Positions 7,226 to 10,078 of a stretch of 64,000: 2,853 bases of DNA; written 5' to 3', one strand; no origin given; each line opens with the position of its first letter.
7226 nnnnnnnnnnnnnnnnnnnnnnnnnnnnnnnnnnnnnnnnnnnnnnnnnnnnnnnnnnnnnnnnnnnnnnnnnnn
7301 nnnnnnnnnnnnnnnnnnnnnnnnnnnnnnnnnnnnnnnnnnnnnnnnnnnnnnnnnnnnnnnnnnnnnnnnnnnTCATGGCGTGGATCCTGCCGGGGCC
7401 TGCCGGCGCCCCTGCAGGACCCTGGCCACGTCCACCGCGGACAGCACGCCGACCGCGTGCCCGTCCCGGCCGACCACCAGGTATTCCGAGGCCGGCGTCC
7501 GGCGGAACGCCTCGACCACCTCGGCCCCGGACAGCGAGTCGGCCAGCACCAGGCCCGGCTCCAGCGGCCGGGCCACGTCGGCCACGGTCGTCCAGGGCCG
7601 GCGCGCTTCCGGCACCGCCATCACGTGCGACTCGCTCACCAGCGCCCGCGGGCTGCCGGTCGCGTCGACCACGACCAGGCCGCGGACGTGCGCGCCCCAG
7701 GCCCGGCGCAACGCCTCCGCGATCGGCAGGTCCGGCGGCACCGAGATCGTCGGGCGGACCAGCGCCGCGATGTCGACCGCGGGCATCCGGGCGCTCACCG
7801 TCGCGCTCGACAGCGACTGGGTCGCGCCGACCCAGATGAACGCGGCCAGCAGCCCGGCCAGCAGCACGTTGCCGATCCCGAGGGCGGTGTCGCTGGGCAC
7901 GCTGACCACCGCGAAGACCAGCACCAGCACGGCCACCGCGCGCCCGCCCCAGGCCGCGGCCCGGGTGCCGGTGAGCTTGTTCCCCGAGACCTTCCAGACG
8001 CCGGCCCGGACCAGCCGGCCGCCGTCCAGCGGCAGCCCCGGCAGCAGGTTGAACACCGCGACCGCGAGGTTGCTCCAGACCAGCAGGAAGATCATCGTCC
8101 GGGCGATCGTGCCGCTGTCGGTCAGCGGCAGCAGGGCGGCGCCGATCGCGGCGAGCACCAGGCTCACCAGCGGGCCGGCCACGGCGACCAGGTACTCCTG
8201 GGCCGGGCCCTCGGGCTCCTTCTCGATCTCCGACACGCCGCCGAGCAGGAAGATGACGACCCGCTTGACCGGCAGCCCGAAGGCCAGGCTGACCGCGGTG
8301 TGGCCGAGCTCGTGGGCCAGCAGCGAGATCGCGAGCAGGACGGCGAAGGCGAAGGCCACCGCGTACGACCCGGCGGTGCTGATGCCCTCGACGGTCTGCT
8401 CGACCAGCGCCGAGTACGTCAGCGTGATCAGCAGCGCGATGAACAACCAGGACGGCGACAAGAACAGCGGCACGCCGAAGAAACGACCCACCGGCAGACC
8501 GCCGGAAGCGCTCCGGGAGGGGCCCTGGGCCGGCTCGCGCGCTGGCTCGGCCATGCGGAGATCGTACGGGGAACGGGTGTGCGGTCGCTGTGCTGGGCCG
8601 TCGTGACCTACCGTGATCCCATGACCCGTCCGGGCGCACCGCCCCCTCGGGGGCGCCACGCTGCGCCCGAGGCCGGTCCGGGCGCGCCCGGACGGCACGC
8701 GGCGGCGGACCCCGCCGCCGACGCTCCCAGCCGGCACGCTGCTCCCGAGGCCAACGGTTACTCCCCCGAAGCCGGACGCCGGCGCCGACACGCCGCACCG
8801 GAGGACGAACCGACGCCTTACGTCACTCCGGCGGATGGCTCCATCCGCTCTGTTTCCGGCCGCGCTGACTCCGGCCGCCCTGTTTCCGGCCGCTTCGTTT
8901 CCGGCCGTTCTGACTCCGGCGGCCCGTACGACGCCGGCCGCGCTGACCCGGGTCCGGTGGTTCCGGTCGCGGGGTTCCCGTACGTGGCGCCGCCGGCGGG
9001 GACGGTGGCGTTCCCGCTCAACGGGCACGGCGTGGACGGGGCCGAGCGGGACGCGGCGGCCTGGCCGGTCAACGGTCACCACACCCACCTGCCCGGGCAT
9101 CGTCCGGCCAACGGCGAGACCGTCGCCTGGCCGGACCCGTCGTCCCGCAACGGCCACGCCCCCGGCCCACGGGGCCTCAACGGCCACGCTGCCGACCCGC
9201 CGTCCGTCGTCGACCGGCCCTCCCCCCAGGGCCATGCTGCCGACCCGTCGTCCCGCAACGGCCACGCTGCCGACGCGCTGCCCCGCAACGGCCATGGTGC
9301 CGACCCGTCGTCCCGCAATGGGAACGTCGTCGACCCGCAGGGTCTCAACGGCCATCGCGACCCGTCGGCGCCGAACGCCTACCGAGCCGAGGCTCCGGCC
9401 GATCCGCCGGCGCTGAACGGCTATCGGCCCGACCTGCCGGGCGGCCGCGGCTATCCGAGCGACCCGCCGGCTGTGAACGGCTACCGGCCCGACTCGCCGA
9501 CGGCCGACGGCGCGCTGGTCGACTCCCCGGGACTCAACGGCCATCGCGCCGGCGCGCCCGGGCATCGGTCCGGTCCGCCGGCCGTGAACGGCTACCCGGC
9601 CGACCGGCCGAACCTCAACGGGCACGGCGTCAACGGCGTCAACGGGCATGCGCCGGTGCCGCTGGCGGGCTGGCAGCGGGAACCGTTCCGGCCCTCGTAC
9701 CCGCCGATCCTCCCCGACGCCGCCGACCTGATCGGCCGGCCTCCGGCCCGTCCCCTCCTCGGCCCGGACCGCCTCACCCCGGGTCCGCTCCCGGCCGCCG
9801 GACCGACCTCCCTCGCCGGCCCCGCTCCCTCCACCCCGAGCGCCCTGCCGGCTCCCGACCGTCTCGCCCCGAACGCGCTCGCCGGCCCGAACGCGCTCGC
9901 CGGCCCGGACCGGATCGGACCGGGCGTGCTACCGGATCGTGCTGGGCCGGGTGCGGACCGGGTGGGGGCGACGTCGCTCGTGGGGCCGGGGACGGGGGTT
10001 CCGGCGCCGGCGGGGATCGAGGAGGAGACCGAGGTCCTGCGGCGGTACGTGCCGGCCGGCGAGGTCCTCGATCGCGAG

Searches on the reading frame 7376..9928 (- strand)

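Call 34: search_protein_families(library=pfam, proteins=[window:7376-9928:-], max_evalue=0.00001)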
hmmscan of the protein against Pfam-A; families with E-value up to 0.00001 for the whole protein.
window:7376-9928:- (850 aa): 2 families
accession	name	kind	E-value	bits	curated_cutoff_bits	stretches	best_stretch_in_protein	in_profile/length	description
PF02163.28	Peptidase_M50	-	7.2e-20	71.7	27.2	2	527-600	1-100/221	Peptidase family M50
PF00571.33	CBS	-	1.7e-07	31.9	24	0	724-771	6-53/57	CBS domain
